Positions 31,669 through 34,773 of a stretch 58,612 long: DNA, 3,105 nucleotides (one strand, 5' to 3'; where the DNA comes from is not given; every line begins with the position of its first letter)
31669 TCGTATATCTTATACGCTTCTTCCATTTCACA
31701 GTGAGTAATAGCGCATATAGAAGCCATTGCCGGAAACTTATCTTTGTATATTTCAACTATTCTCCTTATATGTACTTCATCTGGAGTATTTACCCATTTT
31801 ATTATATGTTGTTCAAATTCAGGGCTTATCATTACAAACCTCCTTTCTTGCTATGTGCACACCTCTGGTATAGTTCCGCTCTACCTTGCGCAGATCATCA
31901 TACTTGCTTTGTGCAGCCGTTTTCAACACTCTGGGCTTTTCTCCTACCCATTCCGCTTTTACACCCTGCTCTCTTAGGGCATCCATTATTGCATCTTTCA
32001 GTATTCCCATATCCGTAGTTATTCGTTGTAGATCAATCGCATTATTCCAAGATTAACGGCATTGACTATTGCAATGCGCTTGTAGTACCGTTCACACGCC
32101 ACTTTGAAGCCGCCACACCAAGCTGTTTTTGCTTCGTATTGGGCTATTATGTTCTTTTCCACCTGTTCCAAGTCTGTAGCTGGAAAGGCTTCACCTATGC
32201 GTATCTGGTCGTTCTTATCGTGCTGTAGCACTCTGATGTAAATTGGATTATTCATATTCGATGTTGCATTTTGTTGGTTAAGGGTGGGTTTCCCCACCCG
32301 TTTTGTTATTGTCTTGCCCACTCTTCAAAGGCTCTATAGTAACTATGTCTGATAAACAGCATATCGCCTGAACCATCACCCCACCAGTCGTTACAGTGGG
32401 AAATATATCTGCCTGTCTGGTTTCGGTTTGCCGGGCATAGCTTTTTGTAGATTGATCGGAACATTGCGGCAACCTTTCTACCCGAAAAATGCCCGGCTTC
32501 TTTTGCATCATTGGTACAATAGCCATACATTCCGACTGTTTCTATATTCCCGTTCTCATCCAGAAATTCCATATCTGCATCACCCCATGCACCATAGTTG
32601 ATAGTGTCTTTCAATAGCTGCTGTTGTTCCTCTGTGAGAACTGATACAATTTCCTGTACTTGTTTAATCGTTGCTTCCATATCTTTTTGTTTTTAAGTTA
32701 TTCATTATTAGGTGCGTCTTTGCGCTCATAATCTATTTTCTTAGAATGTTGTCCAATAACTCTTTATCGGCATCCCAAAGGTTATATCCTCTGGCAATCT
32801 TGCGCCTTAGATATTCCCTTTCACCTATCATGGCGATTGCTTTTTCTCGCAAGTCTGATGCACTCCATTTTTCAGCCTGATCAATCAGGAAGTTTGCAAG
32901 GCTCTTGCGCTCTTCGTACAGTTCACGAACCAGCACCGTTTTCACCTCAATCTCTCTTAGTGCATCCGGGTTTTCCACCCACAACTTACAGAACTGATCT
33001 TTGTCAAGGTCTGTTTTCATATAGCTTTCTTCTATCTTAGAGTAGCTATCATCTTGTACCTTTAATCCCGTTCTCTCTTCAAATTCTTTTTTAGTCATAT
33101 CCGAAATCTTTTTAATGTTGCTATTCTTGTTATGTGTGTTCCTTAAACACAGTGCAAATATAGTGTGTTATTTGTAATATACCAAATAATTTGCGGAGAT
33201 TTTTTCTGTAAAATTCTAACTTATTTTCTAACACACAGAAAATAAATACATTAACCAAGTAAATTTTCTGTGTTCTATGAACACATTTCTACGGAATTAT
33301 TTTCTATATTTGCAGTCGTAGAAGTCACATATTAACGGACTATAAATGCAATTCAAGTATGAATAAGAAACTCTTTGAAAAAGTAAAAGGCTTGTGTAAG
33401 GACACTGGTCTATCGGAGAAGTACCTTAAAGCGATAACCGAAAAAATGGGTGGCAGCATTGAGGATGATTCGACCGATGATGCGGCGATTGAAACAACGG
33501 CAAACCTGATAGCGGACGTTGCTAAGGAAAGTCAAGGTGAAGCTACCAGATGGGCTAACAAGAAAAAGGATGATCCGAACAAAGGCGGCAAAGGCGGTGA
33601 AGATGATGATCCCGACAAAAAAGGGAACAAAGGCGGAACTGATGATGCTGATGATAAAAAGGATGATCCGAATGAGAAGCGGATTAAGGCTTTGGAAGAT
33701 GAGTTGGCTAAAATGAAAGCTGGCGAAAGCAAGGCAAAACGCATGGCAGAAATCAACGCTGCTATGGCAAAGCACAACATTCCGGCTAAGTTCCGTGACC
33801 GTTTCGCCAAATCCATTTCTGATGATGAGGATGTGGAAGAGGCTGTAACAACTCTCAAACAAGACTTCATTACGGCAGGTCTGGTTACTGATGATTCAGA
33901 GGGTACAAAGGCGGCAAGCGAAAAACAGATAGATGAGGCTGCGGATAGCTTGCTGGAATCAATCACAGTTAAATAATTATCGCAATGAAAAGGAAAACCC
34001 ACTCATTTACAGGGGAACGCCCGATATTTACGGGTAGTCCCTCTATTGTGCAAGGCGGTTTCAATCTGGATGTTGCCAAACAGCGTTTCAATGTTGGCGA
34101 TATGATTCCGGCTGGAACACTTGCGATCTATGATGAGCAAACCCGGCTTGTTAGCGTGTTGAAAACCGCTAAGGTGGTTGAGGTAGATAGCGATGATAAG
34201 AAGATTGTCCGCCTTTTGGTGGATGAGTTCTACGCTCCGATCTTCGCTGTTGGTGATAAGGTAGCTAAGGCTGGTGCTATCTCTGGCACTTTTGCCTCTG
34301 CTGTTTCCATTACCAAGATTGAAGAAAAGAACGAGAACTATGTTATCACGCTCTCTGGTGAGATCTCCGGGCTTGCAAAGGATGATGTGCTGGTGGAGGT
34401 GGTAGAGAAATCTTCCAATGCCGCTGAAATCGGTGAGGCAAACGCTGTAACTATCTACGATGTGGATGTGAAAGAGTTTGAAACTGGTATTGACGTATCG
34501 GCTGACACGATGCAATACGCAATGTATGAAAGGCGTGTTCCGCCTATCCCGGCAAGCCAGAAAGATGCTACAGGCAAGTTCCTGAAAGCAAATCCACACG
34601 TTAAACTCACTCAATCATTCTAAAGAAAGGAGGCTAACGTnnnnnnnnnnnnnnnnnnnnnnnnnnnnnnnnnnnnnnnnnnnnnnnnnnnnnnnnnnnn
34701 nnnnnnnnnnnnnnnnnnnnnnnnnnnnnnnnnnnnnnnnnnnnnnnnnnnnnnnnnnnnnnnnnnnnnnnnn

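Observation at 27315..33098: Leftward accessory island of about 14 mostly ORFan genes splitting the structural module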

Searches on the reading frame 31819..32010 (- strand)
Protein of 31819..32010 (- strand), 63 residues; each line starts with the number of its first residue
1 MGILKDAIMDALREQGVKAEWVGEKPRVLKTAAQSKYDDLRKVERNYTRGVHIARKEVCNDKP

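Call 3: search_protein_families(library=pfam, max_evalue=0.01, proteins=[window:31819-32010:-])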
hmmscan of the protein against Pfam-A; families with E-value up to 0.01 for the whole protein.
window:31819-32010:- (63 aa): 0 families

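Call 6: search_protein_families(library=phrogs, max_evalue=0.01, proteins=[window:31819-32010:-])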
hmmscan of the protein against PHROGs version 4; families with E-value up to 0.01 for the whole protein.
window:31819-32010:- (63 aa): 1 family
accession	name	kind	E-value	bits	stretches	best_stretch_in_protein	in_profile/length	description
phrog_23198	-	unknown function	2.1e-21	77.2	1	1-60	1-61/70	-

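Call 17: search_protein_families(library=padloc, max_evalue=0.01, proteins=[window:31819-32010:-])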
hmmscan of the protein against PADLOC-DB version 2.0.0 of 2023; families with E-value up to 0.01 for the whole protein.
window:31819-32010:- (63 aa): 0 families

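Call 63: search_protein_families(library=pfam, max_evalue=5, proteins=[window:31819-32010:-])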
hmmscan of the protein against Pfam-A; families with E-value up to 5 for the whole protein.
window:31819-32010:- (63 aa): 0 families

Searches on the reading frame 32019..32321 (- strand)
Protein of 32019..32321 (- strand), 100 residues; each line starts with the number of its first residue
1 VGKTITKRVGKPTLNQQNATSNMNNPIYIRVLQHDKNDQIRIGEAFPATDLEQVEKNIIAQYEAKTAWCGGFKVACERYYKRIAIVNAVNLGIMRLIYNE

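Call 3: search_protein_families(library=pfam, max_evalue=0.01, proteins=[window:32019-32321:-])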
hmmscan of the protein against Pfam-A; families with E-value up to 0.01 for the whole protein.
window:32019-32321:- (100 aa): 0 families

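Call 6: search_protein_families(library=phrogs, max_evalue=0.01, proteins=[window:32019-32321:-])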
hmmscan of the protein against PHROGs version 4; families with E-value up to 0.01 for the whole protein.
window:32019-32321:- (100 aa): 1 family
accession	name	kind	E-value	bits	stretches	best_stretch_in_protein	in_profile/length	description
phrog_35785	-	unknown function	1.5e-33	115.8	1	23-99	1-77/79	-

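Call 17: search_protein_families(library=padloc, max_evalue=0.01, proteins=[window:32019-32321:-])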
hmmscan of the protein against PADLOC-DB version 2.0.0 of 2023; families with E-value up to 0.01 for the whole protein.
window:32019-32321:- (100 aa): 0 families

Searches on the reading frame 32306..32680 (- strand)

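Call 3: search_protein_families(library=pfam, max_evalue=0.01, proteins=[window:32306-32680:-])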
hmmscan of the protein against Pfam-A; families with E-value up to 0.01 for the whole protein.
window:32306-32680:- (124 aa): 0 families

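Call 6: search_protein_families(library=phrogs, max_evalue=0.01, proteins=[window:32306-32680:-])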
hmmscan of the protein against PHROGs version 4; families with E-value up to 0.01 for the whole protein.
window:32306-32680:- (124 aa): 0 families

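Call 17: search_protein_families(library=padloc, max_evalue=0.01, proteins=[window:32306-32680:-])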
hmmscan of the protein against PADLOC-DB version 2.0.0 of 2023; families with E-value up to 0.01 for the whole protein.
window:32306-32680:- (124 aa): 0 families

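Call 63: search_protein_families(library=pfam, max_evalue=5, proteins=[window:32306-32680:-])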
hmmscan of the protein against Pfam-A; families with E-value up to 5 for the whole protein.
window:32306-32680:- (124 aa): 1 family
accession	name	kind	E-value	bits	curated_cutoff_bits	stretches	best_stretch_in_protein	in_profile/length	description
PF08950.16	DUF1861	-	0.091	12.3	28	1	4-61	163-219/296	Protein of unknown function (DUF1861)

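Call 88: search_protein_families(library=ncbifam, max_evalue=0.01, proteins=[window:32306-32680:-])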
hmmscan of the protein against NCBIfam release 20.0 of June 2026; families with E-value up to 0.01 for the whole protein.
window:32306-32680:- (124 aa): 0 families

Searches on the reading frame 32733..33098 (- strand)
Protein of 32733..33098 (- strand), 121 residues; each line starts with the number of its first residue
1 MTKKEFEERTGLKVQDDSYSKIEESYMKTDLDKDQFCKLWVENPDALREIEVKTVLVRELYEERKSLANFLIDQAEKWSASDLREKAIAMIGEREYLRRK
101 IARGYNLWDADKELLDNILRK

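Call 3: search_protein_families(library=pfam, max_evalue=0.01, proteins=[window:32733-33098:-])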
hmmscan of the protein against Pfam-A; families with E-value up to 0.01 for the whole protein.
window:32733-33098:- (121 aa): 0 families

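Call 6: search_protein_families(library=phrogs, max_evalue=0.01, proteins=[window:32733-33098:-])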
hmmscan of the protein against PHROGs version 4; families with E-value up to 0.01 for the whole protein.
window:32733-33098:- (121 aa): 1 family
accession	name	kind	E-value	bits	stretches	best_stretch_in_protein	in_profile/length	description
phrog_15742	-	unknown function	8.3e-60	201.3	1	1-121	1-121/121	-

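Call 17: search_protein_families(library=padloc, max_evalue=0.01, proteins=[window:32733-33098:-])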
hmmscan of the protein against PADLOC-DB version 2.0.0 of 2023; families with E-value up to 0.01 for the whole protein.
window:32733-33098:- (121 aa): 0 families

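Call 63: search_protein_families(library=pfam, max_evalue=5, proteins=[window:32733-33098:-])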
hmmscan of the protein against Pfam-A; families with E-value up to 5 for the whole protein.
window:32733-33098:- (121 aa): 0 families

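Call 88: search_protein_families(library=ncbifam, max_evalue=0.01, proteins=[window:32733-33098:-])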
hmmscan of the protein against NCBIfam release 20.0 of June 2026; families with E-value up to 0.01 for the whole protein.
window:32733-33098:- (121 aa): 0 families

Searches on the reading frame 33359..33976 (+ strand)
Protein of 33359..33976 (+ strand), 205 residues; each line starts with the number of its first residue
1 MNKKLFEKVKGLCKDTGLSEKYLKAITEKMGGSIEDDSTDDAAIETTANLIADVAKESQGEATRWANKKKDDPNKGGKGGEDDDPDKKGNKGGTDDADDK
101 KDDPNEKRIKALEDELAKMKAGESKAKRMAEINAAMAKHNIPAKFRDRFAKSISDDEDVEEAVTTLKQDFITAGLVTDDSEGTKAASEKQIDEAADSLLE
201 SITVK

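Call 4: search_protein_families(library=pfam, max_evalue=0.01, proteins=[window:33359-33976:+])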
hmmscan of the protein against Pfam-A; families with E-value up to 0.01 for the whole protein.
window:33359-33976:+ (205 aa): 0 families

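Call 7: search_protein_families(library=phrogs, max_evalue=0.01, proteins=[window:33359-33976:+])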
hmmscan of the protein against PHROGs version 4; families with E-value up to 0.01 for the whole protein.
window:33359-33976:+ (205 aa): 2 families
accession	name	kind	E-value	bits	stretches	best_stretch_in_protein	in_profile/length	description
phrog_5824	-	unknown function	1.3e-45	156.8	1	1-205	1-222/228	-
phrog_172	-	head and packaging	0.00015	22.9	1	101-172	99-168/229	head scaffolding protein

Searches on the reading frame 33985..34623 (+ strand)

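Call 4: search_protein_families(library=pfam, max_evalue=0.01, proteins=[window:33985-34623:+])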
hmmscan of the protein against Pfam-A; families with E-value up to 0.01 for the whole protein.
window:33985-34623:+ (212 aa): 1 family
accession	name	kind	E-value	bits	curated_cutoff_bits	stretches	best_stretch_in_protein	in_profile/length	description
PF06240.19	COXG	-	0.0076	16.4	22.2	0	94-145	45-97/140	Carbon monoxide dehydrogenase subunit G (CoxG)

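Call 7: search_protein_families(library=phrogs, max_evalue=0.01, proteins=[window:33985-34623:+])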
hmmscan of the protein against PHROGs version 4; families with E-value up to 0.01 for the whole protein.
window:33985-34623:+ (212 aa): 1 family
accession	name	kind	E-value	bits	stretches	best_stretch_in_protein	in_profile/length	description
phrog_9196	-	unknown function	1.6e-62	211.9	1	1-211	9-204/205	-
